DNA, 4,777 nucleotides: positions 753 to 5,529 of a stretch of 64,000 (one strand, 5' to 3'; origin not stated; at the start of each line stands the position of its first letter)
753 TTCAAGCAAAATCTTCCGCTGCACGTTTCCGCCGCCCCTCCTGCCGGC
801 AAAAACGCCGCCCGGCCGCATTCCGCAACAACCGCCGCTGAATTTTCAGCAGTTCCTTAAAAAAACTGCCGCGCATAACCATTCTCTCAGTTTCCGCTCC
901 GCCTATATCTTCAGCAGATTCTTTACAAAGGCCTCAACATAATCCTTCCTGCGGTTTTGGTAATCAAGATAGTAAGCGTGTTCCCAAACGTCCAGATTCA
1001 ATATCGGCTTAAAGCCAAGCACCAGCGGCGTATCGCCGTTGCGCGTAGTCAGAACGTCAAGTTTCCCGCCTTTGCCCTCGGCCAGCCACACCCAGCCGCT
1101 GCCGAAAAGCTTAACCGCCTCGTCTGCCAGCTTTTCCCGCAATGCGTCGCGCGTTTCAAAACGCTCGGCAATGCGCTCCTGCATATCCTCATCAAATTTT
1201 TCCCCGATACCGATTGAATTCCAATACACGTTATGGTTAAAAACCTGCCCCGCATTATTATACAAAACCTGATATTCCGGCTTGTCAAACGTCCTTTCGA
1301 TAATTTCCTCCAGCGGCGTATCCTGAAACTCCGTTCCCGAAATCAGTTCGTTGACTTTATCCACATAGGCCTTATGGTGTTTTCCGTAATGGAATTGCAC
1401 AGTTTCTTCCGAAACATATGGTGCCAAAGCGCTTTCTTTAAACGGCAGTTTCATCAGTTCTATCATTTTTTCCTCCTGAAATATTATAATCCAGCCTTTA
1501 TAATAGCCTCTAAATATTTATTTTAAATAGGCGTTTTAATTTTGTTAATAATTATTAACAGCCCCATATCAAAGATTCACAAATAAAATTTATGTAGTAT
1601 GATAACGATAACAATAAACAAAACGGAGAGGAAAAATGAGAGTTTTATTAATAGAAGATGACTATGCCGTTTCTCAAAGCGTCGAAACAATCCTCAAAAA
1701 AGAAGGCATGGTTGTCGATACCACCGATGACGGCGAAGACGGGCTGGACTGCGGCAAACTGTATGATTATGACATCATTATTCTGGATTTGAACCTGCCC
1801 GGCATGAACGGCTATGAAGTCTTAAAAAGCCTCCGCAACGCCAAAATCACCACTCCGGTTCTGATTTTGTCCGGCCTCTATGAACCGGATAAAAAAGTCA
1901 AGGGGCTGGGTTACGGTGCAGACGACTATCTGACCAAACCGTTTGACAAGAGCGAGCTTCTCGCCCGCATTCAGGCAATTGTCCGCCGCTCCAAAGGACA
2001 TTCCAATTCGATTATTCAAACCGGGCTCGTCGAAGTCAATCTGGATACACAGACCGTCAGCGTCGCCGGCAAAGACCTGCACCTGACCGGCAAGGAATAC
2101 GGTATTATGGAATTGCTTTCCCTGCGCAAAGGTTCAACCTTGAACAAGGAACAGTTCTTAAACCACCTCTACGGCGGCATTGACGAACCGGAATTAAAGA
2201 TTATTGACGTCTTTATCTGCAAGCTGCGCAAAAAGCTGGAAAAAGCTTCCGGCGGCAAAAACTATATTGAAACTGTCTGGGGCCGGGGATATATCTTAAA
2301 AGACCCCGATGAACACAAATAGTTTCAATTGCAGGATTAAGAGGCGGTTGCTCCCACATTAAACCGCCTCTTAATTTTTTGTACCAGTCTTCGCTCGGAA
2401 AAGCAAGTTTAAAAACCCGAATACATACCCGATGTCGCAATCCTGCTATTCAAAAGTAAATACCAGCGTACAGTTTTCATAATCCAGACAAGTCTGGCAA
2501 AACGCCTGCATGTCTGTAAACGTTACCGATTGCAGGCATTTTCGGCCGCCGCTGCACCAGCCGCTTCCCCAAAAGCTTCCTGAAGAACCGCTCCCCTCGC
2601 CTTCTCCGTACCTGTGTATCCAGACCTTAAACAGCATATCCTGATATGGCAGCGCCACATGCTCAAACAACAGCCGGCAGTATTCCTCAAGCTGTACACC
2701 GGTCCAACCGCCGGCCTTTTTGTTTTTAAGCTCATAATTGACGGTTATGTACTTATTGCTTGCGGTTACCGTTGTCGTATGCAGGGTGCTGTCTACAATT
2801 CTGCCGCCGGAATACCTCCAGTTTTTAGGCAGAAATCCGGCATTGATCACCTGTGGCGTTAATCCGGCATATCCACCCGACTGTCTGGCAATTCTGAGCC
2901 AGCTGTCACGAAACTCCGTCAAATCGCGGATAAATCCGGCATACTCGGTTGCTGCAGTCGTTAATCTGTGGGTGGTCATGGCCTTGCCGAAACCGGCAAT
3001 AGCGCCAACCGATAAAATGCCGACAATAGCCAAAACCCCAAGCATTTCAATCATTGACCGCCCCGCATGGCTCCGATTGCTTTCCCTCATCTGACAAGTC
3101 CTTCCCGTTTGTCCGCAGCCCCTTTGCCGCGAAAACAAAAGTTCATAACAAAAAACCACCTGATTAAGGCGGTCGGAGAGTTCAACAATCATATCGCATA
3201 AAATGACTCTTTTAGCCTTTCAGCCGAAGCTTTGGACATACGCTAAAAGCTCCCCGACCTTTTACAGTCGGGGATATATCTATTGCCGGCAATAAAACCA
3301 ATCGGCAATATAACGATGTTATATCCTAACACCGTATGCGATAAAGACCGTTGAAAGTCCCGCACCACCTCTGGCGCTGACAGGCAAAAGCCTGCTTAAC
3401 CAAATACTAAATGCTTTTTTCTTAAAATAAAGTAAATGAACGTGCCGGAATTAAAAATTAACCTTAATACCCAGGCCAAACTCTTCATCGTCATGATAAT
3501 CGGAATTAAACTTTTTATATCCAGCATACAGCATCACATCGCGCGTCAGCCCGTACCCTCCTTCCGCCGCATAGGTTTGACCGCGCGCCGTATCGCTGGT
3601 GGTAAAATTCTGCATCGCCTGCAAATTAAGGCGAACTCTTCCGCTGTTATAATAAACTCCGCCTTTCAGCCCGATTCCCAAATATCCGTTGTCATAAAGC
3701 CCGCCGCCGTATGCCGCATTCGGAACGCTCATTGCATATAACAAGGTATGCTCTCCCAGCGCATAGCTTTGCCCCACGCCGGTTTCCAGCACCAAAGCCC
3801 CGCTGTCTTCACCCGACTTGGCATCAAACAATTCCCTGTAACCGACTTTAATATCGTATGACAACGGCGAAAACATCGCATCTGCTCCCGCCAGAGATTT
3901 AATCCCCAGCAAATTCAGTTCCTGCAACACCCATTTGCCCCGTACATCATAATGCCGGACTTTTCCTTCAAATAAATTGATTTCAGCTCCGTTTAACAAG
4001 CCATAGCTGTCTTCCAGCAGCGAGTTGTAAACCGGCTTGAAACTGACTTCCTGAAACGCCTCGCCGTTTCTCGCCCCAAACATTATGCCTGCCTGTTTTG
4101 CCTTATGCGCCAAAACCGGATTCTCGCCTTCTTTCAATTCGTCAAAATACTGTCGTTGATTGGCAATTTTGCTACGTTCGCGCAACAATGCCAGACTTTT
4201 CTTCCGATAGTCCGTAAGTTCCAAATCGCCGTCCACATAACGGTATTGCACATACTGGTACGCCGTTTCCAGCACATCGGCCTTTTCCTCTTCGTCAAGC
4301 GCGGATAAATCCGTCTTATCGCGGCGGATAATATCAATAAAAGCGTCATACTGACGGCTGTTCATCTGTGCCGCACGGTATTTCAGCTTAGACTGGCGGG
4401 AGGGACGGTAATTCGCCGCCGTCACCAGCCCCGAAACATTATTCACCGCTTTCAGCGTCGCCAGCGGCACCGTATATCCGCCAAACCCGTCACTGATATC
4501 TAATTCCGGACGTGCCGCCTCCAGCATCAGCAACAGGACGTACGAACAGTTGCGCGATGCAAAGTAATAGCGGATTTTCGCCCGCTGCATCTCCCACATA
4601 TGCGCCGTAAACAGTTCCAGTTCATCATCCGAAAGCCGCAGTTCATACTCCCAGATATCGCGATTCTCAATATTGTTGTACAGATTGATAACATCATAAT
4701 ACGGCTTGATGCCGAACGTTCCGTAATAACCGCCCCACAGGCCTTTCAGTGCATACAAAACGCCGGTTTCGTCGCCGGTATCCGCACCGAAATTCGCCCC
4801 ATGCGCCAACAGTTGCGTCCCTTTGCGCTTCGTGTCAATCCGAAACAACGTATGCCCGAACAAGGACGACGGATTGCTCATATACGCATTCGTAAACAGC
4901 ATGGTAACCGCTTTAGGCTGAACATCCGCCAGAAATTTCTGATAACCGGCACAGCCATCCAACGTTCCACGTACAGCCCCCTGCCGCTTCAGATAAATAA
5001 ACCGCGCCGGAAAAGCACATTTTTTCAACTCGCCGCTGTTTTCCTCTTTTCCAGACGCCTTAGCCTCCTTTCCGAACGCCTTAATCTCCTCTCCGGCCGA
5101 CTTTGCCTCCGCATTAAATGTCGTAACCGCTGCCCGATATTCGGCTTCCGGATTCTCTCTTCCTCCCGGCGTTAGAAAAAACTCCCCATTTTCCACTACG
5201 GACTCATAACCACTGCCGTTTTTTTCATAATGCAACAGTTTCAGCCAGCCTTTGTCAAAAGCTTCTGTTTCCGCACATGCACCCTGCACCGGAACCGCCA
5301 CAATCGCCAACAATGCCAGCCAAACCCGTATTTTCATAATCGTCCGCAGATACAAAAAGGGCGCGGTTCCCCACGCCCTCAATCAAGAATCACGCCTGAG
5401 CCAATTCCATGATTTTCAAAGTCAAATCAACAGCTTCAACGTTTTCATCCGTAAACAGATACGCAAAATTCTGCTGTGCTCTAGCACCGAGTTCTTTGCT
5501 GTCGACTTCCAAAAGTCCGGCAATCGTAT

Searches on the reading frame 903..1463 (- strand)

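Call 61: search_protein_families(library=pfam, proteins=[window:903-1463:-], max_evalue=0.0001)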
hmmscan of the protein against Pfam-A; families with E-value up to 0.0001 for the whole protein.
window:903-1463:- (186 aa): 2 families
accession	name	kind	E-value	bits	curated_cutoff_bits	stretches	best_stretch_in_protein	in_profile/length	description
PF02777.23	Sod_Fe_C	-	2.5e-31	108.2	20.9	1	92-182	3-93/102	Iron/manganese superoxide dismutases, C-terminal domain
PF00081.27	Sod_Fe_N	-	2.6e-25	89.1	27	1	2-84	3-81/82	Iron/manganese superoxide dismutases, alpha-hairpin domain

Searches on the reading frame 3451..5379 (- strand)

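Call 61: search_protein_families(library=pfam, proteins=[window:3451-5379:-], max_evalue=0.0001)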
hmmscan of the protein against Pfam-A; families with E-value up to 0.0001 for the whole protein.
window:3451-5379:- (642 aa): 3 families
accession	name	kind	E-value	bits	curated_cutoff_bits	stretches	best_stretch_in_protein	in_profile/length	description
PF13387.12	Lnb_N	-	1.5e-47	161.8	22.2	1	147-313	3-173/175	Lnb N-terminal periplasmic domain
PF25222.1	DUF7840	-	2.9e-39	135.5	27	1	420-638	3-221/224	Domain of unknown function (DUF7840)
PF25225.1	DUF7843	-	8.3e-13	49.1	25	1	42-133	6-79/79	Domain of unknown function (DUF7843)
